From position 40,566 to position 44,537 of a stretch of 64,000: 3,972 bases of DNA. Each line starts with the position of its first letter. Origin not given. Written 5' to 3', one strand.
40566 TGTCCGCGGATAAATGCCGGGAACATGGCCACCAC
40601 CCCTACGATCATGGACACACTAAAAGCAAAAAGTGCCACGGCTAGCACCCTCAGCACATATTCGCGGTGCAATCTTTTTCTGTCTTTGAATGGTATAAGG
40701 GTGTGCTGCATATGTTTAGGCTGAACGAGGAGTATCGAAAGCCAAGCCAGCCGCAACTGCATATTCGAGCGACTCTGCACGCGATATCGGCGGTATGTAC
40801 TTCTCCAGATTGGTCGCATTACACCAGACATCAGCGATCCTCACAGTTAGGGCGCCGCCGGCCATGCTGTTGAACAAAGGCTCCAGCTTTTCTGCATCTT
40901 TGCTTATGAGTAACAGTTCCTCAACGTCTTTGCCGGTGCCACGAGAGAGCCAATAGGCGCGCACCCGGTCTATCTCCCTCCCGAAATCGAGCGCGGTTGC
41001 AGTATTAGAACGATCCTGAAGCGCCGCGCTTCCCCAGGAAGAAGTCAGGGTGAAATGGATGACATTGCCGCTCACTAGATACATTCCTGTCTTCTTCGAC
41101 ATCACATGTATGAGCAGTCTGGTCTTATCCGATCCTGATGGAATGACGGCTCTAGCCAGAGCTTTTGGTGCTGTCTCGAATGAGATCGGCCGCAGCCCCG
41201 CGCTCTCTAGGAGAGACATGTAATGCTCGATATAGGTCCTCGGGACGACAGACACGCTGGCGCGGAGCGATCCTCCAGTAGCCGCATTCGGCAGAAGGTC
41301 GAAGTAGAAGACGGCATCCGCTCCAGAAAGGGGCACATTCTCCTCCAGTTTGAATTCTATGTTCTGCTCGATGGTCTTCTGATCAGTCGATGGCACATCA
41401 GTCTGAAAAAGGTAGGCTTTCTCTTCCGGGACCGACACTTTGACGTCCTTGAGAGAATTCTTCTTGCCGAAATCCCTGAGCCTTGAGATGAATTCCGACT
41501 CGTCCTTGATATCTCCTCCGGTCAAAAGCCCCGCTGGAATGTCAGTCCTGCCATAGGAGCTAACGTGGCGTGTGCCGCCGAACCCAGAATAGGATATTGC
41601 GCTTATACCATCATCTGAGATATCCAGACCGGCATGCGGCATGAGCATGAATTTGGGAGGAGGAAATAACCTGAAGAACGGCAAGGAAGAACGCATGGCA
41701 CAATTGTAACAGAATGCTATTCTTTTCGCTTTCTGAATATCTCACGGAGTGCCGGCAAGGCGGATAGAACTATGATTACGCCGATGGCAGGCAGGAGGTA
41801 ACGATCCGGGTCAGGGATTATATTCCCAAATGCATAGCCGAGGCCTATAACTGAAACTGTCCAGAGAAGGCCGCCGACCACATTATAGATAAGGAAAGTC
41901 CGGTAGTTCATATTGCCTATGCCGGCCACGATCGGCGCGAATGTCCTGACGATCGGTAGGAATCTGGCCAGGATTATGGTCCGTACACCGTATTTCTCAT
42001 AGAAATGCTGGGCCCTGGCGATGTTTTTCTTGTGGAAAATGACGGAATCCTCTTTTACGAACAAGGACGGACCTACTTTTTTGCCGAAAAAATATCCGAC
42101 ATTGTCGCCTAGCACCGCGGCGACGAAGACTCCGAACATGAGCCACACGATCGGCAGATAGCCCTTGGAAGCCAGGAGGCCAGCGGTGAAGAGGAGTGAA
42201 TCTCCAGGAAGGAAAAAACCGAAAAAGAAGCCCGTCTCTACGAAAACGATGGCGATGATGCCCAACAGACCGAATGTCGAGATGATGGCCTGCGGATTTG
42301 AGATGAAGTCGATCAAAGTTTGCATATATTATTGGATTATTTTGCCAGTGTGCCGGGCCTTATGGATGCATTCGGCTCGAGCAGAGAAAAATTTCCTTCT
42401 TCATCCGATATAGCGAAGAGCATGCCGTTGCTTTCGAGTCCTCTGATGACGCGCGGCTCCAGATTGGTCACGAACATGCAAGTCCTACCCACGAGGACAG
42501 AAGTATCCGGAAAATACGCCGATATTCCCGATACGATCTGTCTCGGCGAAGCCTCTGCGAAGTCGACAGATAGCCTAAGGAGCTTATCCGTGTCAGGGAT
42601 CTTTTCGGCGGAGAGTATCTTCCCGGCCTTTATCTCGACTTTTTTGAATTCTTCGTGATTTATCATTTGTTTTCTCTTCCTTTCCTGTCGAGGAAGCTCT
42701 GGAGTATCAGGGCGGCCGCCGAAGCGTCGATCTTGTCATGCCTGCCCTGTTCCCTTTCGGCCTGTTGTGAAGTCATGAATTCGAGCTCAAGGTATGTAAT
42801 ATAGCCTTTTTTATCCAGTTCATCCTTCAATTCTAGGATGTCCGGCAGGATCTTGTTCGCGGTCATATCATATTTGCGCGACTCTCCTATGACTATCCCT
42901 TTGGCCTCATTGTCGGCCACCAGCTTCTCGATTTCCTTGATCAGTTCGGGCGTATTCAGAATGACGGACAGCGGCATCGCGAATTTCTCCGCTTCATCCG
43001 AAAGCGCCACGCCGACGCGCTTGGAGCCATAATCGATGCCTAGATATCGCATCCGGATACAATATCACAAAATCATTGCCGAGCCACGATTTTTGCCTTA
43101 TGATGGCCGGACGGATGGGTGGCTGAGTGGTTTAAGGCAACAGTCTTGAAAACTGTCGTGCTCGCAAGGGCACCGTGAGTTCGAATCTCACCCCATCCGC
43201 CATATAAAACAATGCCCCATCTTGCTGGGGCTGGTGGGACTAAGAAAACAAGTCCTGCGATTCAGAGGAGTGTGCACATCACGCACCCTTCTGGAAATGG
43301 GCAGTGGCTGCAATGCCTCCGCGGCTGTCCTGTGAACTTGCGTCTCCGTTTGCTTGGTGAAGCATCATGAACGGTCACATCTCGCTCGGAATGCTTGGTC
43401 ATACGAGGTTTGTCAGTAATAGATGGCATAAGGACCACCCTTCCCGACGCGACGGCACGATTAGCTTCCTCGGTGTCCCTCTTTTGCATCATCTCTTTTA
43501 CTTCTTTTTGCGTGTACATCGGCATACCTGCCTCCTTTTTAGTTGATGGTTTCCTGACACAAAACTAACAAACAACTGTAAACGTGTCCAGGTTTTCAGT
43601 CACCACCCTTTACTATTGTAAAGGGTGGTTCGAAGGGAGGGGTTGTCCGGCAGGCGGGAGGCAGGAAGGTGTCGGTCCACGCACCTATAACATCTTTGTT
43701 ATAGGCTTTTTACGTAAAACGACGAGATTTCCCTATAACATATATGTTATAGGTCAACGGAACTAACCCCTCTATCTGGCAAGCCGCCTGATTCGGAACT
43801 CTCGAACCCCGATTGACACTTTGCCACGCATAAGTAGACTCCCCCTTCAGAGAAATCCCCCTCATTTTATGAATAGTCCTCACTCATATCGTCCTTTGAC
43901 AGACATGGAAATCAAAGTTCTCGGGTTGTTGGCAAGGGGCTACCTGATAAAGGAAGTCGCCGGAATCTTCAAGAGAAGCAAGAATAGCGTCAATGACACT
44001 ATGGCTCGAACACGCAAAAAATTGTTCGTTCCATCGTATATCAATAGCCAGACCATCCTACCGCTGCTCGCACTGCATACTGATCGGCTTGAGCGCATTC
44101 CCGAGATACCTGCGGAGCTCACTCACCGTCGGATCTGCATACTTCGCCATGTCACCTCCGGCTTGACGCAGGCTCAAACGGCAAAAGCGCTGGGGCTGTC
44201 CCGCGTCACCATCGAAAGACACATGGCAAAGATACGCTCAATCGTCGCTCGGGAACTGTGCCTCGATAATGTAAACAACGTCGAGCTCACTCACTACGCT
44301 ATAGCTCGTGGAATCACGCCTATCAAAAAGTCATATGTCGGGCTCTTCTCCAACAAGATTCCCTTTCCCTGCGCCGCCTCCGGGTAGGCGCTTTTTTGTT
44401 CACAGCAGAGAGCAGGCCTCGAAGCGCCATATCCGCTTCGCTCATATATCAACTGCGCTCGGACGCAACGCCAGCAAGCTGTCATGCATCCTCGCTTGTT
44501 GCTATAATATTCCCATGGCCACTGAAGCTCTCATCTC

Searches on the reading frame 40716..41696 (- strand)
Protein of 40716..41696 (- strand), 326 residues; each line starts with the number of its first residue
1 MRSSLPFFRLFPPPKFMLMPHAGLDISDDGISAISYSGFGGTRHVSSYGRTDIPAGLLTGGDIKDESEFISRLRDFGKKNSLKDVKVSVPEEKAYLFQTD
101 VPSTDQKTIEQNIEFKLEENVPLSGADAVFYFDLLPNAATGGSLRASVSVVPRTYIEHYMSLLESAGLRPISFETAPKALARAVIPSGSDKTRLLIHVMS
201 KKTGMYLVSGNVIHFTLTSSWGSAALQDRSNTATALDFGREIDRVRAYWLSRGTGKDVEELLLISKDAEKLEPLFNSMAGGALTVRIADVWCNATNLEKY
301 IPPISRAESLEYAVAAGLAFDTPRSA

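Call 80: search_protein_families(library=pfam, proteins=[window:40716-41696:-], max_evalue=0.00001)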
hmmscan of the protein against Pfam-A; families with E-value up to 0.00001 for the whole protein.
window:40716-41696:- (326 aa): 1 family
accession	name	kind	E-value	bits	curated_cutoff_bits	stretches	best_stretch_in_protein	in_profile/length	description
PF11104.14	PilM_2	-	9.2e-07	28.5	27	1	23-227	1-216/340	Type IV pilus assembly protein PilM;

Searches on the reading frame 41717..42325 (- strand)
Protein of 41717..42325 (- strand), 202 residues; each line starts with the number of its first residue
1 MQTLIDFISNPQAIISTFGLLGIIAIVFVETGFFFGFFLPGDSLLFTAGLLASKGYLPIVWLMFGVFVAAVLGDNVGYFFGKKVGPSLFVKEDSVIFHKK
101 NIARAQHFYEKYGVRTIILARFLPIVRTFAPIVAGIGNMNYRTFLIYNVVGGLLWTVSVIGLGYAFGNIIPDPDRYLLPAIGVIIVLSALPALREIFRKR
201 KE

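Call 80: search_protein_families(library=pfam, proteins=[window:41717-42325:-], max_evalue=0.00001)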
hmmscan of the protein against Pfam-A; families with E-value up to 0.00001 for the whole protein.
window:41717-42325:- (202 aa): 1 family
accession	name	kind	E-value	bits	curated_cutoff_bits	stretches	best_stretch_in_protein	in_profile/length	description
PF09335.16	VTT_dom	-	9.7e-21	74.9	33.9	1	39-164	1-122/123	VTT domain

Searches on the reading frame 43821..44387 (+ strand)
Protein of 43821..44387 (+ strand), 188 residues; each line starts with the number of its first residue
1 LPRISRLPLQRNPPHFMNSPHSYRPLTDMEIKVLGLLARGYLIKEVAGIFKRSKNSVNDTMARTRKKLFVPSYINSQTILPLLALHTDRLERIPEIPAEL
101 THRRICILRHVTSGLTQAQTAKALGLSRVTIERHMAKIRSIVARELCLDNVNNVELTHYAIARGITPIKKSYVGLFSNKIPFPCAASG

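Call 80: search_protein_families(library=pfam, proteins=[window:43821-44387:+], max_evalue=0.00001)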
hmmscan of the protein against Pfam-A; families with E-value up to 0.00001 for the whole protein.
window:43821-44387:+ (188 aa): 5 families
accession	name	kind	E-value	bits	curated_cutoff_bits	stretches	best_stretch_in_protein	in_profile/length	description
PF00196.25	GerE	-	1.1e-11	44.6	23.5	0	99-139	2-42/57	Bacterial regulatory proteins, luxR family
PF13384.12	HTH_23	-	3.6e-09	36.6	24.6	0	103-133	6-36/50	Homeodomain-like domain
PF08281.18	Sigma70_r4_2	-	5.1e-08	32.9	25.7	0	103-139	15-51/54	Sigma-70, region 4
PF13518.12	HTH_28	-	8.2e-06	26.2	25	0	103-137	1-35/52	Helix-turn-helix domain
PF07638.17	Sigma70_ECF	-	8.9e-06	26.2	21.1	0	107-146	145-183/185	ECF sigma factor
